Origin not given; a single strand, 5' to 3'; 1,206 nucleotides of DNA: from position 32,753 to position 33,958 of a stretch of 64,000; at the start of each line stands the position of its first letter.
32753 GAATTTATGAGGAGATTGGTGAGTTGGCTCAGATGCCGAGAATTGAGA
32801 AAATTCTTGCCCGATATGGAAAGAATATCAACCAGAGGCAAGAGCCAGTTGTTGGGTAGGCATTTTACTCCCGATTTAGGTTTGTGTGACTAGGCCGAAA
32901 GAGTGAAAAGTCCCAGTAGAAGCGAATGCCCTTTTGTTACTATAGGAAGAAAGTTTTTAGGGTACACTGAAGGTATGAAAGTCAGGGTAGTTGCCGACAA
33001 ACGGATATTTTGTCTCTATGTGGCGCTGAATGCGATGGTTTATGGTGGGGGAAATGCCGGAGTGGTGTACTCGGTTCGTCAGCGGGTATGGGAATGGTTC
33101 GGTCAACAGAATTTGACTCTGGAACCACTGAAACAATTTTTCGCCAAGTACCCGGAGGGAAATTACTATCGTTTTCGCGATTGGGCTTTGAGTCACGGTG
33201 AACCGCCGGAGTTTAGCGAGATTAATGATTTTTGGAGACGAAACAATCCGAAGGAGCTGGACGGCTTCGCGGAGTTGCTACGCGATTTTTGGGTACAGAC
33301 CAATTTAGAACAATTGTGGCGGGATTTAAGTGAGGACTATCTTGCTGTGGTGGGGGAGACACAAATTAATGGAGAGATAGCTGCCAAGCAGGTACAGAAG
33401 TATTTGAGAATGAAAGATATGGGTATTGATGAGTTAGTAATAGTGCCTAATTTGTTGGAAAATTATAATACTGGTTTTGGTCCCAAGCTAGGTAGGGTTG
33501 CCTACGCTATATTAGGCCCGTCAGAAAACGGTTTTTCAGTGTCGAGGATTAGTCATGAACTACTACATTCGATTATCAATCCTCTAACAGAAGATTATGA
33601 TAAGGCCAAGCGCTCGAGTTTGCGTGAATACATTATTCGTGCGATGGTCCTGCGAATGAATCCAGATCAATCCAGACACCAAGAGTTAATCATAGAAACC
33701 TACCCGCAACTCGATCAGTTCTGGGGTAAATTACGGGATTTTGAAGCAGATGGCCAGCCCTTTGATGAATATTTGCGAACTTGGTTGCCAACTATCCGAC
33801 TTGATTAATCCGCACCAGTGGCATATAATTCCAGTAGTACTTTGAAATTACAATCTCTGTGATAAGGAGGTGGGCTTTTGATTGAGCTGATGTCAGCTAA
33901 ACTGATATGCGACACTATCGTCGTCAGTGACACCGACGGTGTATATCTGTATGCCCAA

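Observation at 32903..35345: Unannotated 40-aa Cys/Asp-rich peptide gene downstream of a radical-SAM/SPASM enzyme and an HExxH protein: candidate novel RiPP (ranthipeptide/SCIFF-like) locus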

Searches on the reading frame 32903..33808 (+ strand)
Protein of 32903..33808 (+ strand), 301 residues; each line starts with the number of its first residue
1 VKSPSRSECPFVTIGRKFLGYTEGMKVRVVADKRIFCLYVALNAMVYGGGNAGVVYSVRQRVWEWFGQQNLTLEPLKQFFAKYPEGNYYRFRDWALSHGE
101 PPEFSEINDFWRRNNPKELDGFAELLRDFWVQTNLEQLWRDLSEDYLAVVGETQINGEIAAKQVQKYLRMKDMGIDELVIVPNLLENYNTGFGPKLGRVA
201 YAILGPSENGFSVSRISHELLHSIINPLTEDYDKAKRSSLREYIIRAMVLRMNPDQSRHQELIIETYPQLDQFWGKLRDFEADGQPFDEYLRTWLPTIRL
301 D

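Call 3: search_protein_families(library=ncbifam, proteins=[window:32903-33808:+], max_evalue=1)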
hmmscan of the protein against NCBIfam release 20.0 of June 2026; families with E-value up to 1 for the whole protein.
window:32903-33808:+ (301 aa): 0 families

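Call 4: search_protein_families(library=pfam, proteins=[window:32903-33808:+], max_evalue=1)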
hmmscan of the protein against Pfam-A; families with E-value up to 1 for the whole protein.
window:32903-33808:+ (301 aa): 2 families
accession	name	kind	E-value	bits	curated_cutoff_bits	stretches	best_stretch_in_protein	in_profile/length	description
PF16286.10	DUF4932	-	0.00037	20.4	28.7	1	105-232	96-234/332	Domain of unknown function (DUF4932)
PF19750.4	DUF6237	-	0.1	13.2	25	1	110-137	48-75/90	Family of unknown function (DUF6237)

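Call 18: search_solved_structures(query=window:32975-33808:+, max_evalue=10)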
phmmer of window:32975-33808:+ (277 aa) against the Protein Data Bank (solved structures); distinct sequences matched with E-value up to 10: 6.
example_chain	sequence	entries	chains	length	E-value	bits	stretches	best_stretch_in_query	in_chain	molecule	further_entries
5uj7_E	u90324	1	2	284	0.42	12.9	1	33-87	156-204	Origin recognition complex subunit 5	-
7jpo_E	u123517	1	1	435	0.77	12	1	33-87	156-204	Origin recognition complex subunit 5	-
5ujm_E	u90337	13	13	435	0.79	12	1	33-87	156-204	Origin recognition complex subunit 5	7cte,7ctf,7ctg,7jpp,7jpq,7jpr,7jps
6dzi_v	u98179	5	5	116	1.5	11.1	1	118-163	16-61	30S ribosomal protein S13 | Small ribosomal subunit protein uS13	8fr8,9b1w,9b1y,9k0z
8yp6_m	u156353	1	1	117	1.5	11.1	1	118-163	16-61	Small ribosomal subunit protein uS13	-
5o5j_M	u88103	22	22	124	1.7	10.9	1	118-163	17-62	30S ribosomal protein S13 | Small ribosomal subunit protein uS13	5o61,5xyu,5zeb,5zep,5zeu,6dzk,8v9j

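Call 19: find_homologous_proteins(query=window:32975-33808:+, max_evalue=0.001)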
Query window:32975-33808:+ (277 aa): 10 proteins with E <= 0.001 among 310 candidates.
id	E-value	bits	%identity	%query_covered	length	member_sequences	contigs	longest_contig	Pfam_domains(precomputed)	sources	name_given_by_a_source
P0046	2.0e-187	639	100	100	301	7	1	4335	-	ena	-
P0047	5.3e-122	424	66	100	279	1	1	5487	-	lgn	-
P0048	4.2e-99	349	55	100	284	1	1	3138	-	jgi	-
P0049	2.6e-98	347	56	100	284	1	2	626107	-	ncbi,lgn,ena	-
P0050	3.5e-88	313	54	97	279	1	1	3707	-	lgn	-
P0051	2.6e-74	268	49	97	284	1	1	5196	-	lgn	-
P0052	1.2e-65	240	48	97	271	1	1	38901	-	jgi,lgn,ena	-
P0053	3.6e-63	231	46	97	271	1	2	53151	-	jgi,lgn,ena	-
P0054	1.7e-61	226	44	97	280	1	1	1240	-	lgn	-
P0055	4.8e-55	205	41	97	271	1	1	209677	-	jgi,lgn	jgi:hypothetical protein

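Call 35: predict_structure(alignment_id=A2)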
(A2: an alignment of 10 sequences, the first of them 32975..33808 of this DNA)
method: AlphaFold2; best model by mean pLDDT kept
length: 277 residues; sequences in the alignment: 10
mean_pLDDT: 88.0   pTM: 0.86
mean pLDDT of the five models: 88.0, 84.7, 82.2, 80.5, 78.0
residues with pLDDT >= 90: 162; 70-90: 95; 50-70: 16; < 50: 4
segments of 3 or more residues with pLDDT < 50: 25-28
pLDDT, mean of each block of 10 residues (from residue 1): 95 90 56 84 84 85 78 93 86 83 93 94 91 97 95 94 73 91 84 94 92 93 92 82 89 94 95 86
secondary structure, 60 per line:
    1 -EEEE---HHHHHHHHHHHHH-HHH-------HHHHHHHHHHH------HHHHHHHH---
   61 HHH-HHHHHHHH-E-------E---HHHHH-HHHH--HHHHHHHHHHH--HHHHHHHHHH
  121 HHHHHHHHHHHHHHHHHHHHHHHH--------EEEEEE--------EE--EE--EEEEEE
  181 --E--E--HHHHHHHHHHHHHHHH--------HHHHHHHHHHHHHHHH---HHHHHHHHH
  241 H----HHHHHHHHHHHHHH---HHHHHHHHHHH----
elements in order: E2-5 H9-21 H33-43 H50-57 H65-72 H86-90 H92-95 H98-108 H111-144 E153-158 E175-180 H189-204 H213-228 H232-241 H246-259 H263-273
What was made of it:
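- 32903..33808 (+): DUF4932-like HExxH zincin, the candidate leader peptidase. The ORF is 301 aa from the GTG at 32903. The likely true start is the ATG at 32975 (277 aa). HELLH lies at 33554-33568. The third metal ligand would be Glu218 in 277-aa numbering. The AF2 model has pLDDT 88 (call 35).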

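Call 55: search_solved_structures(query=A2, max_evalue=10, show_alignments=2)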
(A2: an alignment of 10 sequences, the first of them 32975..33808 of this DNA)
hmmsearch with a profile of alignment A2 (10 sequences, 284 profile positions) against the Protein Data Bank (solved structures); distinct sequences matched with E-value up to 10: 8.
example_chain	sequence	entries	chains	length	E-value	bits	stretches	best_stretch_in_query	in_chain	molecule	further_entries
1vqz_A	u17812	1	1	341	0.22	14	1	24-87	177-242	lipoate-protein ligase, putative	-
9iho_p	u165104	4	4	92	0.23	13.9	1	208-263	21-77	NIDM (PDSW) subunit of mitochondrial NADH:ubiquinone oxidoreductase (Complex I)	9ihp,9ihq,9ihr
8gyz_A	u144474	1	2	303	0.32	13.5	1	28-130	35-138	Transcription factor TGA7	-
4yvq_C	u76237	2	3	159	0.88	12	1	213-278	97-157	Protein FLUORESCENT IN BLUE LIGHT, chloroplastic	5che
3myd_A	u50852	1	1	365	0.92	12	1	100-159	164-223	Flagellar biosynthesis protein flhA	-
4yvo_A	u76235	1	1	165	1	11.8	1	213-278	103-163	Protein FLUORESCENT IN BLUE LIGHT, chloroplastic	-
9rwz_N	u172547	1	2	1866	1.5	11.3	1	45-123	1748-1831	Zinc finger SWIM domain-containing protein 8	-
5xtd_v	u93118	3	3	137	3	10.3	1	207-270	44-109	NADH dehydrogenase [ubiquinone] 1 beta subcomplex subunit 7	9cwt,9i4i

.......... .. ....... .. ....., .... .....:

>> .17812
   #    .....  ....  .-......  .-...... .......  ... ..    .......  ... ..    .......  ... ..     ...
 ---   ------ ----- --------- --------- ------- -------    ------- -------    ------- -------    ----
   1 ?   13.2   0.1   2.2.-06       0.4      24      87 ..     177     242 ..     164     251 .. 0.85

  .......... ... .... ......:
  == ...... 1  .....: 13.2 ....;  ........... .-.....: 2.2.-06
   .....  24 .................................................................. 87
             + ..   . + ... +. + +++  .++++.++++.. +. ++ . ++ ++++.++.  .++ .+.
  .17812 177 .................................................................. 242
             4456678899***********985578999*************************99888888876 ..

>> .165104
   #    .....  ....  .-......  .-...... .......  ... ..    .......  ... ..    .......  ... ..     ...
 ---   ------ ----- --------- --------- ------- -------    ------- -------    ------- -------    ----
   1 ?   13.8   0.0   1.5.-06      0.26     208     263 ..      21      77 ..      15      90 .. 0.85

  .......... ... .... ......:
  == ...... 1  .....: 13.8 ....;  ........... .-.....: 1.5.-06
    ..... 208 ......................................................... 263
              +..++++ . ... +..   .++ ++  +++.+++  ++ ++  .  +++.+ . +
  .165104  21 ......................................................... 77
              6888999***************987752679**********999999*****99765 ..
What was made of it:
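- Closest known: Gluzincin metallopeptidases. Different: There is no detectable sequence similarity to any solved peptidase (calls 18, 55).
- Tried and rejected: A sequence search and a profile search of the 301-aa family against PDB sequences gave only noise, E > 0.2 (calls 18, 55).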

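Call 62: search_protein_representatives(alignment_id=A2)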
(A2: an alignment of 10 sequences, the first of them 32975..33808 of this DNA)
Query: 10 sequences, 284 profile positions. Proteins with E-value up to 0.001 (for the whole library): 572; up to 1e-10: 231; up to 1e-30: 23. The best 150 are listed.
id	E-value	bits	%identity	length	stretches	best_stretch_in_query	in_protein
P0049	2.1e-145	499.7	-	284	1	1-284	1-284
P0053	1.8e-124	431.1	-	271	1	1-282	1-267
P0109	3.0e-107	374.6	-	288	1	1-282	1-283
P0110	4.9e-90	318.1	-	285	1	2-280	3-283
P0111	4.5e-70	252.6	-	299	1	2-278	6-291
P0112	7.9e-66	238.6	-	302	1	1-279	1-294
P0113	7.3e-60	219.1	-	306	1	2-282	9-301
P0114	2.0e-54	201.2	-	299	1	9-281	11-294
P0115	2.8e-51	190.9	-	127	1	158-284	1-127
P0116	4.6e-49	183.6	-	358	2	4-209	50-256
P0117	1.4e-43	165.7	-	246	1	2-222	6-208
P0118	1.5e-43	165.5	-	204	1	98-280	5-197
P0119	1.6e-43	165.4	-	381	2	2-207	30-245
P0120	9.0e-43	163.0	-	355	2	9-209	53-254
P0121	1.3e-41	159.1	-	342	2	5-210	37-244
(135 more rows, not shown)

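Call 64: search_protein_families(library=pfam, alignment_id=A4, max_evalue=0.001)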
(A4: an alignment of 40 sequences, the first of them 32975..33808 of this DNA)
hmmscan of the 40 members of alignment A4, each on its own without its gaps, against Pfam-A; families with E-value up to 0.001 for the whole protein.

A. member 1, window:32975-33808:+ (277 aa): 1 family
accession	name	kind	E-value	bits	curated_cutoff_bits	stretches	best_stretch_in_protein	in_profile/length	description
PF16286.10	DUF4932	-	0.0003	20.7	28.7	1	81-208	96-234/332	Domain of unknown function (DUF4932)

B. families by the number of members that match (of 40 scanned): 18 families
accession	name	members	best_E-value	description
PF16286.10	DUF4932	28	5.5e-16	Domain of unknown function (DUF4932)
PF13432.12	TPR_16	5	5.2e-12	Tetratricopeptide repeat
PF07719.23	TPR_2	5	4.1e-10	Tetratricopeptide repeat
PF13424.12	TPR_12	5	3.5e-09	Tetratricopeptide repeat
PF14559.12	TPR_19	5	9.3e-08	Tetratricopeptide repeat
PF13428.12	TPR_14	5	1.3e-07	Tetratricopeptide repeat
PF07833.16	Cu_amine_oxidN1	4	1.4e-33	Copper amine oxidase N-terminal domain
PF00515.34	TPR_1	4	2.8e-06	Tetratricopeptide repeat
PF13414.12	TPR_11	3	2.4e-05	TPR repeat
PF13181.12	TPR_8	3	9.1e-05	Tetratricopeptide repeat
PF17820.7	PDZ_6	2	3.6e-12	PDZ domain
PF13180.12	PDZ_2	2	5.8e-10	PDZ domain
PF00595.29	PDZ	2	1.3e-06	PDZ domain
PF13374.12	TPR_10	2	0.00025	Tetratricopeptide repeat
PF03572.23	Peptidase_S41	1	3.6e-20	Peptidase family S41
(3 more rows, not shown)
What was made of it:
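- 32903..33808 (+): Of 40 remote relatives, 28 hit PF16286 DUF4932 (call 64).
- Closest known: Gluzincin metallopeptidases. Same: Remote relatives hit DUF4932 (call 64).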

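Call 65: search_protein_families(library=ncbifam, alignment_id=A4, max_evalue=0.001)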
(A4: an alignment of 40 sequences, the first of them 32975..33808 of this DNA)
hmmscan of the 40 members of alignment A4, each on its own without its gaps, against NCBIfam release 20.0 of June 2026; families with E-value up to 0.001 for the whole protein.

A. member 1, window:32975-33808:+ (277 aa): 0 families

B. families by the number of members that match (of 40 scanned): 24 families
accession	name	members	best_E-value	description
TIGR02917.1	PEP_TPR_lipo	4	2.9e-06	XrtA/PEP-CTERM system TPR-repeat protein PrsT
TIGR02521.1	type_IV_pilW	3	1.9e-07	type IV pilus biogenesis/stability protein PilW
TIGR02795.1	tol_pal_ybgF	3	0.00015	tol-pal system protein YbgF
TIGR02037.1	degP_htrA_DO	2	1.7e-08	Do family serine endopeptidase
TIGR02552.1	LcrH_SycD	2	4.3e-06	SycD/LcrH family type III secretion system chaperone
NF033424.1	chlamy_CPAF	1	3.4e-14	protease-like activity factor CPAF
TIGR00225.1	prc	1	2.2e-10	C-terminal processing peptidase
NF041521.1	HhoA_HhoB_HtrA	1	1e-08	HhoA/HhoB/HtrA family serine endopeptidase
NF040959.1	MamA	1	3.1e-08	magnetosome protein MamA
NF041199.1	trx7_PDZ_seleno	1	3.1e-07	Trx7/PDZ domain-containing (seleno)protein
NF058627.1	S41_Gfo1087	1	4.1e-06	GFO_1087 family putative carboxy terminal peptidase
NF033920.0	C39_PA2778_fam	1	4.6e-06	PA2778 family cysteine peptidase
NF011285.0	PRK14696.1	1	4.8e-06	primary-amine oxidase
NF042912.1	Amuc_1098_fam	1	8.4e-06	Amuc_1098 family type IV pilus outer membrane protein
NF047968.1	SerProtHtrA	1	2.3e-05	serine protease HtrA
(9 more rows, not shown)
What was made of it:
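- Remote relatives are fused to PDZ, S41 or TPR domains (calls 64, 65). The relatives are DUF4932 proteins, often fused to PDZ, S41 or TPR domains, which is a protease-like context (calls 64, 65).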
